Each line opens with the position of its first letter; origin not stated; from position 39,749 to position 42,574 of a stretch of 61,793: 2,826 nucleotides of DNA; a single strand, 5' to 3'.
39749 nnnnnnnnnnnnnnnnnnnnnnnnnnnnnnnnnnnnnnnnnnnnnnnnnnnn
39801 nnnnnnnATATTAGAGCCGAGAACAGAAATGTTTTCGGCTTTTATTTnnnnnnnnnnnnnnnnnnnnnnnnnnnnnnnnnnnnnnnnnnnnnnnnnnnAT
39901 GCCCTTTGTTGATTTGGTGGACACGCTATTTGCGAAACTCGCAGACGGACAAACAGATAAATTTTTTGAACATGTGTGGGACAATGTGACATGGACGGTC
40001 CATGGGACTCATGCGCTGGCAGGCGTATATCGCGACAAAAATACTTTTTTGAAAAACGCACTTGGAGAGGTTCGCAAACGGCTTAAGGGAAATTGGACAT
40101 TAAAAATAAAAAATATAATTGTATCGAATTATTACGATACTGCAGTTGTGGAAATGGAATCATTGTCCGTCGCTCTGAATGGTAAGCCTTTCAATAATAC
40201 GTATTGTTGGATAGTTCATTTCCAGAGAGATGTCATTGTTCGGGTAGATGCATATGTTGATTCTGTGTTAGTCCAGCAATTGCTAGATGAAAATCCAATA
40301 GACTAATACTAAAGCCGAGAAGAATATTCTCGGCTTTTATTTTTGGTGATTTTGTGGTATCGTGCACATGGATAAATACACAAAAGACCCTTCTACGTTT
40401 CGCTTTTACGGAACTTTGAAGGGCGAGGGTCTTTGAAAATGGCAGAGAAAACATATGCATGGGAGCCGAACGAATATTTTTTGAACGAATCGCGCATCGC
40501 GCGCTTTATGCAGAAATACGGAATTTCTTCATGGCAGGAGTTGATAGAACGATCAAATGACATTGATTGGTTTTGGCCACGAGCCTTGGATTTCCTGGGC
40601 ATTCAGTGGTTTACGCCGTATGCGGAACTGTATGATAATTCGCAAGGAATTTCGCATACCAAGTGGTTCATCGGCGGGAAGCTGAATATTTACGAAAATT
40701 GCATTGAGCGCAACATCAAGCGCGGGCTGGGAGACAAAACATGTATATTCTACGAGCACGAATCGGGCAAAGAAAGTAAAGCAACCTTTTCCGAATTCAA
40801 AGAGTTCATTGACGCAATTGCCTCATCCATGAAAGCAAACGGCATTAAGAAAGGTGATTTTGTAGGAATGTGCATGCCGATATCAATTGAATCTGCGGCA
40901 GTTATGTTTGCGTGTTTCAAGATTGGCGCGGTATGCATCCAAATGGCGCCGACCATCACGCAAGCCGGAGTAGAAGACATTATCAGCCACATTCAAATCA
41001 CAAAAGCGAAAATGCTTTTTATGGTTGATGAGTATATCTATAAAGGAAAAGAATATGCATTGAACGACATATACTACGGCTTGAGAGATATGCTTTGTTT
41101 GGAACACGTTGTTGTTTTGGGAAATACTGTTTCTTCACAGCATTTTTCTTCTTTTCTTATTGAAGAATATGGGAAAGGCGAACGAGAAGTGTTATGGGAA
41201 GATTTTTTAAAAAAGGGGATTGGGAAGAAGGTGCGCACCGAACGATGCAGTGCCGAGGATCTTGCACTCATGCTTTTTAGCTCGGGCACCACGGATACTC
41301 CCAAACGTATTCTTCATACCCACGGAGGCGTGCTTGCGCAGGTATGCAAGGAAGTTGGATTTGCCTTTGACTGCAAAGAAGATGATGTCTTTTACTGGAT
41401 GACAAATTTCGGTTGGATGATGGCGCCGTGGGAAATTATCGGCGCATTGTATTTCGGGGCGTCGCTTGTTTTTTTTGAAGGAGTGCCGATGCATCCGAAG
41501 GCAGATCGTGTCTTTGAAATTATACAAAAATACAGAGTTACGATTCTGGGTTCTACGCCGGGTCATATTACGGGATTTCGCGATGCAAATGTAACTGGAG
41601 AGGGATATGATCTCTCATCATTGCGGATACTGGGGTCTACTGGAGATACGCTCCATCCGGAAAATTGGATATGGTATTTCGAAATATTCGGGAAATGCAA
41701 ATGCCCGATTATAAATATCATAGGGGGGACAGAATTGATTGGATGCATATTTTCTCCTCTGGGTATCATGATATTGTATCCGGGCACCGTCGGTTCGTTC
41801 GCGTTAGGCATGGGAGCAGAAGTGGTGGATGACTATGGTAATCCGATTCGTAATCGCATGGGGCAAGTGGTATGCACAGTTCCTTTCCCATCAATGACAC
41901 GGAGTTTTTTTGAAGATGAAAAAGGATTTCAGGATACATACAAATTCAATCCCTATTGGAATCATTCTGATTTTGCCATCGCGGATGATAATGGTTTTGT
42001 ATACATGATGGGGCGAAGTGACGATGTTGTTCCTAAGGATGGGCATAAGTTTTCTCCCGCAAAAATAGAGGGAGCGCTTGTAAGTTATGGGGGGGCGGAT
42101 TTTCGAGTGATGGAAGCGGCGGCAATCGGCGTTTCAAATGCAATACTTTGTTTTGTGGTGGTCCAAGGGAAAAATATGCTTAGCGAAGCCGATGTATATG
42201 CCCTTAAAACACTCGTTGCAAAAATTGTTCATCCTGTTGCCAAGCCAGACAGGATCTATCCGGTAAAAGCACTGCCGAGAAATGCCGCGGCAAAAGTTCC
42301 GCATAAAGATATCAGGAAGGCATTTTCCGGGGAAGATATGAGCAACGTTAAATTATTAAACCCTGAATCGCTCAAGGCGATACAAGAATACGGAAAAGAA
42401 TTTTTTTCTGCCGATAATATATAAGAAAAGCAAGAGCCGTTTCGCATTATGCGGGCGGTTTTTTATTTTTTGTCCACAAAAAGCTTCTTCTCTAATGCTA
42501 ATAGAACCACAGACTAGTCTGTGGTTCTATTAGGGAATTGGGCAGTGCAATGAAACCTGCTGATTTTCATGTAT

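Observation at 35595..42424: Homogentisate-pathway cluster lacking a recognisable maleylacetoacetate isomerase; two unassigned genes sit at that position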

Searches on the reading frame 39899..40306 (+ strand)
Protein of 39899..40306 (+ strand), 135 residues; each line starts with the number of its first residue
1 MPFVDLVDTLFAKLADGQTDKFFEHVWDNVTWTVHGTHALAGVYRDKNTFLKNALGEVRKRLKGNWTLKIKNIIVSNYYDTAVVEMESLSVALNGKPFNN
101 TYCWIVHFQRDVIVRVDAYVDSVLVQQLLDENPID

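Call 5: search_protein_families(library=pfam, proteins=[window:39899-40306:+], max_evalue=1)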
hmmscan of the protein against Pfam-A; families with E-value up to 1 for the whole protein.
window:39899-40306:+ (135 aa): 1 family
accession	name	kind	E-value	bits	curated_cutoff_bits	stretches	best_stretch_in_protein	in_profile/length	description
PF12680.13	SnoaL_2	-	0.004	18.2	27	1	8-115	2-101/102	SnoaL-like domain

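Call 6: search_protein_families(library=ncbifam, proteins=[window:39899-40306:+], max_evalue=1)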
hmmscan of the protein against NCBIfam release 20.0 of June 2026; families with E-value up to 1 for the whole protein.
window:39899-40306:+ (135 aa): 0 families

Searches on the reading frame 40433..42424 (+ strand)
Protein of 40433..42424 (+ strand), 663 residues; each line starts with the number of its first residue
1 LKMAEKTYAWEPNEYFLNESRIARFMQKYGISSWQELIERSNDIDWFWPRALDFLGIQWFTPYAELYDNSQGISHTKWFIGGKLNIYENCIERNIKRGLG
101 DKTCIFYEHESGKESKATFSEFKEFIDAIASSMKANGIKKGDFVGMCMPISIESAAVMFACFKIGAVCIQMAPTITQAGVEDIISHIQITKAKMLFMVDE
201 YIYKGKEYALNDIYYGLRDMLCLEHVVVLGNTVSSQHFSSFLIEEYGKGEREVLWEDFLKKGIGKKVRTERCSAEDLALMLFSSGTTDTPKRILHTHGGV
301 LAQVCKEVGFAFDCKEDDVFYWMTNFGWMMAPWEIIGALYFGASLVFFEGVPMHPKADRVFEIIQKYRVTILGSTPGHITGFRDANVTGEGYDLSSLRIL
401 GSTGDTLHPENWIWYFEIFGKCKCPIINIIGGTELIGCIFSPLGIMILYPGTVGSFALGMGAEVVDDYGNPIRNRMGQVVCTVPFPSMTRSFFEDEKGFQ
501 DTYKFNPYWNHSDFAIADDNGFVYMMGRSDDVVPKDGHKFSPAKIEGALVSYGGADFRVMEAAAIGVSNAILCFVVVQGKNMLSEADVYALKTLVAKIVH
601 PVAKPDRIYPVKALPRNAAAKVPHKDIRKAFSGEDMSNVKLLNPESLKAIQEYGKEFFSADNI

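Call 5: search_protein_families(library=pfam, proteins=[window:40433-42424:+], max_evalue=1)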
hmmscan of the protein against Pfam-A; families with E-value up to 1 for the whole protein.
window:40433-42424:+ (663 aa): 6 families
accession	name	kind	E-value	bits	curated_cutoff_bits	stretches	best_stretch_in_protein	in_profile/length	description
PF00501.34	AMP-binding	-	1.1e-55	189.5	29.9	1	100-480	9-373/384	AMP-binding enzyme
PF16177.11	ACAS_N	-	1.1e-11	44.8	27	1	41-90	8-55/55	Acetyl-coenzyme A synthetase N-terminus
PF13193.12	AMP-binding_C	-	2.3e-05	25.7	24.5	1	559-621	12-76/76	AMP-binding enzyme C-terminal domain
PF03705.20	CheR_N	-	0.09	12.9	27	1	19-39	27-47/53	CheR methyltransferase, all-alpha domain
PF22659.2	YycE-like_C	-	0.1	13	27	1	496-522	23-49/55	YycE-like C-terminal domain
PF16959.10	Collectrin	-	0.19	11.8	27.1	1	3-34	12-43/154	Renal amino acid transporter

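Call 6: search_protein_families(library=ncbifam, proteins=[window:40433-42424:+], max_evalue=1)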
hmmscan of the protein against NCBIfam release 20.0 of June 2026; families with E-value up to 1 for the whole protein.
window:40433-42424:+ (663 aa): 98 families (the best 25 are shown)
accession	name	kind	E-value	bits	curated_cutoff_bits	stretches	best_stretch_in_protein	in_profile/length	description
NF001208.0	PRK00174.1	subfamily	1e-112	377.6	657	1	32-648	27-639/649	acetate--CoA ligase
TIGR02188.1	Ac_CoA_lig_AcsA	equivalog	3.2e-110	369.2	724.95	1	38-650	11-626/629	acetate--CoA ligase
NF002937.0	PRK03584.1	subfamily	1.3e-105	354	639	1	5-654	3-652/657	acetoacetate--CoA ligase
TIGR01217.1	ac_ac_CoA_syn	equivalog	3.9e-90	302.8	520.9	1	9-651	6-645/652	acetoacetate--CoA ligase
NF007815.0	PRK10524.1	equivalog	7.6e-63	213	955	1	34-652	4-625/629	propionate--CoA ligase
NF003313.0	PRK04319.1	equivalog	4e-57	193.7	729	1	71-622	30-552/574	acetate--CoA ligase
TIGR02316.1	propion_prpE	equivalog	1.9e-52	178.8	827.4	1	34-651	3-623/628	propionate--CoA ligase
NF004837.0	PRK06187.1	subfamily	3.2e-44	151.1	476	1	102-636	24-527/531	long-chain-fatty-acid--CoA ligase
NF047394.1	AcylCoAsynMbcS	equivalog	3.7e-43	147.9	850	2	261-630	156-519/525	acyl-CoA synthetase MbcS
TIGR02262.1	benz_CoA_lig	subfamily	8.3e-33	113.9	375.25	1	83-628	2-506/508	benzoate-CoA ligase family protein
NF053567.1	HBDA_AROS1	equivalog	8.8e-33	113.5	1000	1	82-628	10-516/523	3-hydroxybenzoate--CoA ligase HbdA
NF006182.0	PRK08316.1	subfamily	5.6e-31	107.6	663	1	92-633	18-519/523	fatty acyl-CoA synthetase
TIGR01733.1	AA-adenyl-dom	subfamily_domain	1.5e-27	96.5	317.4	2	265-551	110-400/409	amino acid adenylation domain-containing protein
NF005801.1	PRK07656.1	equivalog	4.4e-27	94.9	657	1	114-627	24-499/500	FadD3 family acyl-CoA ligase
NF005714.0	PRK07529.1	subfamily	6.2e-27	94.2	632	1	111-629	58-574/640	acyl-CoA synthetase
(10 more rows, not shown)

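Call 82: search_solved_structures(query=window:40439-42424:+, max_evalue=1e-40, show_alignments=2)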
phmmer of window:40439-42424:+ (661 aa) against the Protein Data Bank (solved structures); distinct sequences matched with E-value up to 1e-40: 21.
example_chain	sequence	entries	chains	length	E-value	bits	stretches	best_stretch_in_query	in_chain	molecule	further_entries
2p20_A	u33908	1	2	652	9.1e-84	285.2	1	38-636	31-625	Acetyl-coenzyme A synthetase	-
2p2b_A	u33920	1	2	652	4.4e-83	283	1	38-636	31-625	Acetyl-coenzyme A synthetase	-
2p2f_A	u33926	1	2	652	4.4e-83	282.9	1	38-636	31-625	Acetyl-coenzyme A synthetase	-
2p2q_A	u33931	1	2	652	4.5e-83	282.9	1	38-636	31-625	Acetyl-coenzyme A synthetase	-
5jrh_A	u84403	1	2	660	4.6e-83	282.9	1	38-636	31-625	Acetyl-coenzyme A synthetase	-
1pg3_A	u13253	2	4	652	7.4e-83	282.2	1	38-636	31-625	acetyl-CoA synthetase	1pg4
2p2m_A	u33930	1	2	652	1.1e-82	281.6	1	38-636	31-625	Acetyl-coenzyme A synthetase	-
2p2j_A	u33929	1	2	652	2.9e-82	280.2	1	38-636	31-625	Acetyl-coenzyme A synthetase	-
8rpk_A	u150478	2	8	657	5.4e-76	259.5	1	9-640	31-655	Acetate--CoA ligase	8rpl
5ifi_A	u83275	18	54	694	1.8e-74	254.5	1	29-633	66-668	Acetyl-coenzyme A synthetase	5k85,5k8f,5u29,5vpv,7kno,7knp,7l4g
7mmz_A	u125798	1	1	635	1.3e-68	235.1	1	44-637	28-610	Acetyl-coenzyme A synthetase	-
7kq6_A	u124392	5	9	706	4e-65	223.6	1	28-635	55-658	Acetyl-coenzyme A synthetase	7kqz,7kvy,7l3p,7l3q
7kdn_A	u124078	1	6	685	9.2e-65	222.4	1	41-635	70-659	Acetyl-coenzyme A synthetase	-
7kcp_A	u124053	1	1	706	1.1e-64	222.2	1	28-635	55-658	Acetyl-coenzyme A synthetase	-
7kds_A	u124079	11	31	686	1.6e-64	221.6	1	29-655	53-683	Acetyl-coenzyme A synthetase 2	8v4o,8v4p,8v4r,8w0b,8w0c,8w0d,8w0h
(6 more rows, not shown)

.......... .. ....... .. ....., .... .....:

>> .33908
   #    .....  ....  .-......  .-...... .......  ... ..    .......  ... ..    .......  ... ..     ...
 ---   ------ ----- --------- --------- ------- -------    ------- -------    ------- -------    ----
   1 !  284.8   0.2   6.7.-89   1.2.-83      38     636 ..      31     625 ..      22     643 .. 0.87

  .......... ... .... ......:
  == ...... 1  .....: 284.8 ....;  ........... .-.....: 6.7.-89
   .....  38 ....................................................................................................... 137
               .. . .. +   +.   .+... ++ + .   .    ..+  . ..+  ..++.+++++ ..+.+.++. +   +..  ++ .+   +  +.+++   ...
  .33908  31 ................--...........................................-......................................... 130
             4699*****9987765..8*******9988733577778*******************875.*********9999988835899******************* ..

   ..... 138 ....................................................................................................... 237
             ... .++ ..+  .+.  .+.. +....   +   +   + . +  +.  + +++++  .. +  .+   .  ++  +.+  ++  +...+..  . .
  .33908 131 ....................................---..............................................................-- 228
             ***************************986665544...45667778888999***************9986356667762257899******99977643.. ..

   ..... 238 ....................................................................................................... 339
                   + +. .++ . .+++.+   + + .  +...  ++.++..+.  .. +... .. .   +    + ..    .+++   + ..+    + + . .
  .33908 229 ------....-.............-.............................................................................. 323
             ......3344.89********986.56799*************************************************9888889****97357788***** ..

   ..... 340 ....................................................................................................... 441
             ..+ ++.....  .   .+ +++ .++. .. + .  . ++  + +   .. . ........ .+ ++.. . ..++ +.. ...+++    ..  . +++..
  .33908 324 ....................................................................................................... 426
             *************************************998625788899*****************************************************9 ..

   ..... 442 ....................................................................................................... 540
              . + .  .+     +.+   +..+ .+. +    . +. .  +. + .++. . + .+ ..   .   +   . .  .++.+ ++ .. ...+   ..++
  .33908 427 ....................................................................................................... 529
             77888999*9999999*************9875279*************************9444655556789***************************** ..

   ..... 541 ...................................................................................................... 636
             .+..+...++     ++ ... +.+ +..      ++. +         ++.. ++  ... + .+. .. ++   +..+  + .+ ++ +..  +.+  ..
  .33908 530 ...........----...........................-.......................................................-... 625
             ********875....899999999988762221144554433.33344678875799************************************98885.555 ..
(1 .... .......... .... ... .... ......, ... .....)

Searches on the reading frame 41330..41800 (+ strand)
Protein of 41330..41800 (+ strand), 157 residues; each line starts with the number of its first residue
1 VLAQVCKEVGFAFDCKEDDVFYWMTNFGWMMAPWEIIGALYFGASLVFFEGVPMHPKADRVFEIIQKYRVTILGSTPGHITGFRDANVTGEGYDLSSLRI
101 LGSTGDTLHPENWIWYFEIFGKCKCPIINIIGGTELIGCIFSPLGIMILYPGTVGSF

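Call 85: search_solved_structures(query=window:41330-41800:+, max_evalue=0.00001, show_alignments=0)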
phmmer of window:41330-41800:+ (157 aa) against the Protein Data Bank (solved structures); distinct sequences matched with E-value up to 0.00001: 21.
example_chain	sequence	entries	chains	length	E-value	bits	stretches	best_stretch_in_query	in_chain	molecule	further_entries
8rpk_A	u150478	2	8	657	6.8e-27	97.4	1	10-154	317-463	Acetate--CoA ligase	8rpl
2p2b_A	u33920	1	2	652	3.1e-23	85.5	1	10-145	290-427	Acetyl-coenzyme A synthetase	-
1pg3_A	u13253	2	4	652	3.4e-23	85.3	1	10-145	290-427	acetyl-CoA synthetase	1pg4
2p20_A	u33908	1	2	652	3.4e-23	85.3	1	10-145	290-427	Acetyl-coenzyme A synthetase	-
2p2f_A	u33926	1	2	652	3.4e-23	85.3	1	10-145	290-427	Acetyl-coenzyme A synthetase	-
2p2j_A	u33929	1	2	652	3.4e-23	85.3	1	10-145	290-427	Acetyl-coenzyme A synthetase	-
2p2m_A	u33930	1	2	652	3.4e-23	85.3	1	10-145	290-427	Acetyl-coenzyme A synthetase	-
2p2q_A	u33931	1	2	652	3.4e-23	85.3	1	10-145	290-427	Acetyl-coenzyme A synthetase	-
5jrh_A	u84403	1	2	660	3.4e-23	85.3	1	10-145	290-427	Acetyl-coenzyme A synthetase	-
7mmz_A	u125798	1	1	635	1.8e-20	76.5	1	11-152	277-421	Acetyl-coenzyme A synthetase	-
5ifi_A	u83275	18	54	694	3e-20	75.7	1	9-152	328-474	Acetyl-coenzyme A synthetase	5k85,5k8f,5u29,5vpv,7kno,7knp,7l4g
7kds_A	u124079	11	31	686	2.6e-19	72.7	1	10-153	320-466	Acetyl-coenzyme A synthetase 2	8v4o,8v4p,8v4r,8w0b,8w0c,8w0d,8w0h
1ry2_A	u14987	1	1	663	3.6e-19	72.2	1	10-153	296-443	acetyl-coenzyme A synthetase 1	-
8rwj_D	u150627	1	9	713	3.9e-19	72.1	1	10-153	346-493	Acetyl-coenzyme A synthetase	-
7kdn_A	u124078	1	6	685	1.1e-17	67.4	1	11-153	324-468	Acetyl-coenzyme A synthetase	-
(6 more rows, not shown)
